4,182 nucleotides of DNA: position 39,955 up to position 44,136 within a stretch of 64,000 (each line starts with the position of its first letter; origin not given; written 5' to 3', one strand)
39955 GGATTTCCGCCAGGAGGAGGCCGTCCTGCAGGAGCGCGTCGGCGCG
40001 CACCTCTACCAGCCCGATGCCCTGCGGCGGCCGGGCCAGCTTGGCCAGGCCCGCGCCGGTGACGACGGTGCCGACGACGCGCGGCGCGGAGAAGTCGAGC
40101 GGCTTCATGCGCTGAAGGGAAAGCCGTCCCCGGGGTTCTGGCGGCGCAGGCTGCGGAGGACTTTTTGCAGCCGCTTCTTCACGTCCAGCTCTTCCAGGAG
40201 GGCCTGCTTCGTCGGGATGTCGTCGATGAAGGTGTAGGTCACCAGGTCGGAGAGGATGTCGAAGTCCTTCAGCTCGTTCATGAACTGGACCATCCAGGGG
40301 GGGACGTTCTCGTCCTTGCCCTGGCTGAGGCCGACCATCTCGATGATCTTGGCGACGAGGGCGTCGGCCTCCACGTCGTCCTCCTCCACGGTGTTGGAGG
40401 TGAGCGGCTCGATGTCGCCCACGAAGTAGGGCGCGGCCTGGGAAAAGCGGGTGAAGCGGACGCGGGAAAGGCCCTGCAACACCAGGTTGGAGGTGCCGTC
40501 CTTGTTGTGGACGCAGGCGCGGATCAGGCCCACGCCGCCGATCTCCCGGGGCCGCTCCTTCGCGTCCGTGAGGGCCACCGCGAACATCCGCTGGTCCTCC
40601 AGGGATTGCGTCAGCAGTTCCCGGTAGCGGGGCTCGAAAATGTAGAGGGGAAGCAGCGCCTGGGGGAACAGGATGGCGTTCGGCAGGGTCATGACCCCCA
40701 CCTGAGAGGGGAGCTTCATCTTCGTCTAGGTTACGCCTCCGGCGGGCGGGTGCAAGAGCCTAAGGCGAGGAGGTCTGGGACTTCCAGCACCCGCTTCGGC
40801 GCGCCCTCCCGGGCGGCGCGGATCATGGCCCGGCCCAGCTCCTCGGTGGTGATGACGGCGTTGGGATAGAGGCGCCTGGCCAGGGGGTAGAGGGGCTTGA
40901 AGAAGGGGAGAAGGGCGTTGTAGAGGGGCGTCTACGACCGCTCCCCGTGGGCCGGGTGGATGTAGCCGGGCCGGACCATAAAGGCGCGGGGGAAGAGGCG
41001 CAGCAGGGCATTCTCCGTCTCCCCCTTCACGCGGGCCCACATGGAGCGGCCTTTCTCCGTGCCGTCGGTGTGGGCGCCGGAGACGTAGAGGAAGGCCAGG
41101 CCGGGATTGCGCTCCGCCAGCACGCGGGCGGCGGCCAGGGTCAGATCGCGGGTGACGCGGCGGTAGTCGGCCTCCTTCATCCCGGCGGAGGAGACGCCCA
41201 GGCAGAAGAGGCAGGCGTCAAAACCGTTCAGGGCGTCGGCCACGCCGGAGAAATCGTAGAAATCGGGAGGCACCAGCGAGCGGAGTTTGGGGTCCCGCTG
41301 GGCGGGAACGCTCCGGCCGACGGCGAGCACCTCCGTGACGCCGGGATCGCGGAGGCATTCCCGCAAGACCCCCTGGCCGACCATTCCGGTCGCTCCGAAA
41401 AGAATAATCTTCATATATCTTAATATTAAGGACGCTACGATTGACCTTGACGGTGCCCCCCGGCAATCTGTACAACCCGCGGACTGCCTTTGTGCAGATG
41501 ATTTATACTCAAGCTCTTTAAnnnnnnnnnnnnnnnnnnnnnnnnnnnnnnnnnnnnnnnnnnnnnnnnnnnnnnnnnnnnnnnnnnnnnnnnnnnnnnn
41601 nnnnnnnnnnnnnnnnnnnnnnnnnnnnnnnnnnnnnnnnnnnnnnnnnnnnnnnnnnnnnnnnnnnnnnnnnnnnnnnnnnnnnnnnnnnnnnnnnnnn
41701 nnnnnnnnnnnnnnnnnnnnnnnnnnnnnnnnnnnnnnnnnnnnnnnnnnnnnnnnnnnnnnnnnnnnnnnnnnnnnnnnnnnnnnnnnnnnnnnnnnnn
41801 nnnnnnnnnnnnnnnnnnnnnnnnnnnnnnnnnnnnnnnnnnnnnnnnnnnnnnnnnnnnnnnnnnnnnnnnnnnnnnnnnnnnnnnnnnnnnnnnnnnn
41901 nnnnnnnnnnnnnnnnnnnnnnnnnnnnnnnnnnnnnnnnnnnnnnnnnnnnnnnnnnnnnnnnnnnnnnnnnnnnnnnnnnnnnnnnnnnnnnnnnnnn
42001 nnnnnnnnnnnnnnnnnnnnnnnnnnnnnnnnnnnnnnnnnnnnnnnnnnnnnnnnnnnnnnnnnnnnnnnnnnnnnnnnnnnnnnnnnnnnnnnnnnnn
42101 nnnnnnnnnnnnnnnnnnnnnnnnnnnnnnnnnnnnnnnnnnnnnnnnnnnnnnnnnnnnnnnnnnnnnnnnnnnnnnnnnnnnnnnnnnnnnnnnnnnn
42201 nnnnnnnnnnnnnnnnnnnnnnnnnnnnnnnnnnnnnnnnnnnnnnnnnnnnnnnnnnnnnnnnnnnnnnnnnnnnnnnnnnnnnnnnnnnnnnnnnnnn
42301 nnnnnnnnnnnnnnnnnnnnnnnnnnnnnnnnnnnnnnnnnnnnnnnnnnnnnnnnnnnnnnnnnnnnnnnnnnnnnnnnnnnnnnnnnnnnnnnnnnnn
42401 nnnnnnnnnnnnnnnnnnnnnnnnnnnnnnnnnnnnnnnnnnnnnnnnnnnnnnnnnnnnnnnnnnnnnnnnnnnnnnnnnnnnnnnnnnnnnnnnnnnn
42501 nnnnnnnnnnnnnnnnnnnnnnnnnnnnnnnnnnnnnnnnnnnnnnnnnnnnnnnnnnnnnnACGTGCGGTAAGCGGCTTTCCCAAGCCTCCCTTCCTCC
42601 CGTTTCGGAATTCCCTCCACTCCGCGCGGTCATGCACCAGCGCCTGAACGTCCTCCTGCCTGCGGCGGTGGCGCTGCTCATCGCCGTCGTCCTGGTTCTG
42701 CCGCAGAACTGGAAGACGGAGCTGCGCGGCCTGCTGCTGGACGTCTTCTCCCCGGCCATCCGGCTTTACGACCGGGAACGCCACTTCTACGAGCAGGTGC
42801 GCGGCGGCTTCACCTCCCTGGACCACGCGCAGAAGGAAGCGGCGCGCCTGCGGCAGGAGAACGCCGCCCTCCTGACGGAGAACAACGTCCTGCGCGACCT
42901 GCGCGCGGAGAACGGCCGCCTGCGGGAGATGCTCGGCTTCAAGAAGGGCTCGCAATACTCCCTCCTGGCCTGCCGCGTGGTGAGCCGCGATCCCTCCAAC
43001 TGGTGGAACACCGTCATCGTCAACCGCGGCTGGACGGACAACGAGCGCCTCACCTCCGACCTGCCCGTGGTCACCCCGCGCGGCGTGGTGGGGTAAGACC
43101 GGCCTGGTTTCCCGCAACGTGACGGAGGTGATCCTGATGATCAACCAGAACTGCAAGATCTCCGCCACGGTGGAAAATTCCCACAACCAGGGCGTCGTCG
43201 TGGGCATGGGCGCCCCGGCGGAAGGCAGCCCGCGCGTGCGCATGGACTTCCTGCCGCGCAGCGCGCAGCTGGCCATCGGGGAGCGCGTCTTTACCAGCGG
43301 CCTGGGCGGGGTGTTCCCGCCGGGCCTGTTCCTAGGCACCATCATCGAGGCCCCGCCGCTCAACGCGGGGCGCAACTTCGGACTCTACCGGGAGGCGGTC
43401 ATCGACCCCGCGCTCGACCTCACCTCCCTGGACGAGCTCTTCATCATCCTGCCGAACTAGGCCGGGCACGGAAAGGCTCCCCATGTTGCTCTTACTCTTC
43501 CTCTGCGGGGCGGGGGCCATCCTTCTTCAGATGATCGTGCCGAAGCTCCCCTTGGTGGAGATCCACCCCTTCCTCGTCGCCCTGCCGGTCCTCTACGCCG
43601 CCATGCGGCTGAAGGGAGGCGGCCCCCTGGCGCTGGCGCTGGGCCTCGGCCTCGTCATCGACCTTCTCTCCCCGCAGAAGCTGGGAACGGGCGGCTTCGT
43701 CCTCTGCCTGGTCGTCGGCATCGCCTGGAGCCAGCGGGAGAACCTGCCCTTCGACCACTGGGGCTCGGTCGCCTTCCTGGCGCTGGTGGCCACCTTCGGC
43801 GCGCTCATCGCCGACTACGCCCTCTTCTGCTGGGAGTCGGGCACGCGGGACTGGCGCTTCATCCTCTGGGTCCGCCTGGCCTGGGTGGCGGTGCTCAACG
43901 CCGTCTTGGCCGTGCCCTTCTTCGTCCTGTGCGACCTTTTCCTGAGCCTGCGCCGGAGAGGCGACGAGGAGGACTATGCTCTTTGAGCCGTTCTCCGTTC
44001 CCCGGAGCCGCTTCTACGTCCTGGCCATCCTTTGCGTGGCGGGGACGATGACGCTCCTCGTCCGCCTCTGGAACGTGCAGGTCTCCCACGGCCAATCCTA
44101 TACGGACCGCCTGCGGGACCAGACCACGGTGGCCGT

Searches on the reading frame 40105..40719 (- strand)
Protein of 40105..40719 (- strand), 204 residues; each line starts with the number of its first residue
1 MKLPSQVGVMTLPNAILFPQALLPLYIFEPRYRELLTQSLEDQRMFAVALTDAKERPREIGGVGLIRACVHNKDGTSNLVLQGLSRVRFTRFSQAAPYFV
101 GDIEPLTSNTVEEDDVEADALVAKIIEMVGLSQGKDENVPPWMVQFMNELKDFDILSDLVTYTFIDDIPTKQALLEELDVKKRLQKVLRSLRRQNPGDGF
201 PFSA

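Call 30: search_protein_families(library=pfam, proteins=[window:40105-40719:-], max_evalue=0.00001)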
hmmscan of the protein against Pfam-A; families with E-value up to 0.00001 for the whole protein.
window:40105-40719:- (204 aa): 1 family
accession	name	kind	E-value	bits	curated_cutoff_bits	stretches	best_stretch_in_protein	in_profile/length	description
PF02190.22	LON_substr_bdg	-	4.4e-33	115.3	28.7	1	9-192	4-199/200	ATP-dependent protease La (LON) substrate-binding domain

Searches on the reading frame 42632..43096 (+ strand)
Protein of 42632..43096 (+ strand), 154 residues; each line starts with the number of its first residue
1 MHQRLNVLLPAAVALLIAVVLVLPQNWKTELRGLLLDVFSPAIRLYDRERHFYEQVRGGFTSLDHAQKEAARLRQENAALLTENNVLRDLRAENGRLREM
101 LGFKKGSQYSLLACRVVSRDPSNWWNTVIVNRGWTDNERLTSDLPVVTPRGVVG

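Call 30: search_protein_families(library=pfam, proteins=[window:42632-43096:+], max_evalue=0.00001)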
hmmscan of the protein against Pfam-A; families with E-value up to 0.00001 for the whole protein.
window:42632-43096:+ (154 aa): 1 family
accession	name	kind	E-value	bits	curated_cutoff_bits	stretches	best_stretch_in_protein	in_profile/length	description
PF04085.20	MreC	-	9.6e-06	25.9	28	0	116-154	1-37/147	Rod shape-determining protein MreC, barrel core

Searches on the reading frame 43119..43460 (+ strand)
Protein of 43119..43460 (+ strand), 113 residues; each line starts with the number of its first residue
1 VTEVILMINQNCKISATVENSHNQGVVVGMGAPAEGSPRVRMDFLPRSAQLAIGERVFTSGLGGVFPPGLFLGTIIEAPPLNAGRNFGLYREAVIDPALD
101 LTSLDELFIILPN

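Call 30: search_protein_families(library=pfam, proteins=[window:43119-43460:+], max_evalue=0.00001)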
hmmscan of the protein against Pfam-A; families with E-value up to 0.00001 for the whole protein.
window:43119-43460:+ (113 aa): 1 family
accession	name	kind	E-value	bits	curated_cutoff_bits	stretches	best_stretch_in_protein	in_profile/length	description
PF04085.20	MreC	-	3.3e-19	69.5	28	1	3-110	48-146/147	Rod shape-determining protein MreC, barrel core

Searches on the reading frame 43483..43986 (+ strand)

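Call 30: search_protein_families(library=pfam, proteins=[window:43483-43986:+], max_evalue=0.00001)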
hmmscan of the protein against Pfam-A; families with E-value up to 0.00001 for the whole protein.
window:43483-43986:+ (167 aa): 0 families

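Call 76: search_protein_families(library=pfam, proteins=[window:43483-43986:+], max_evalue=1)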
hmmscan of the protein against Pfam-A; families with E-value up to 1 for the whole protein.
window:43483-43986:+ (167 aa): 1 family
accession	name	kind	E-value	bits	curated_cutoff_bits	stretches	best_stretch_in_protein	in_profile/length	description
PF04093.17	MreD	-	0.00027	21.5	24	1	9-151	14-156/158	rod shape-determining protein MreD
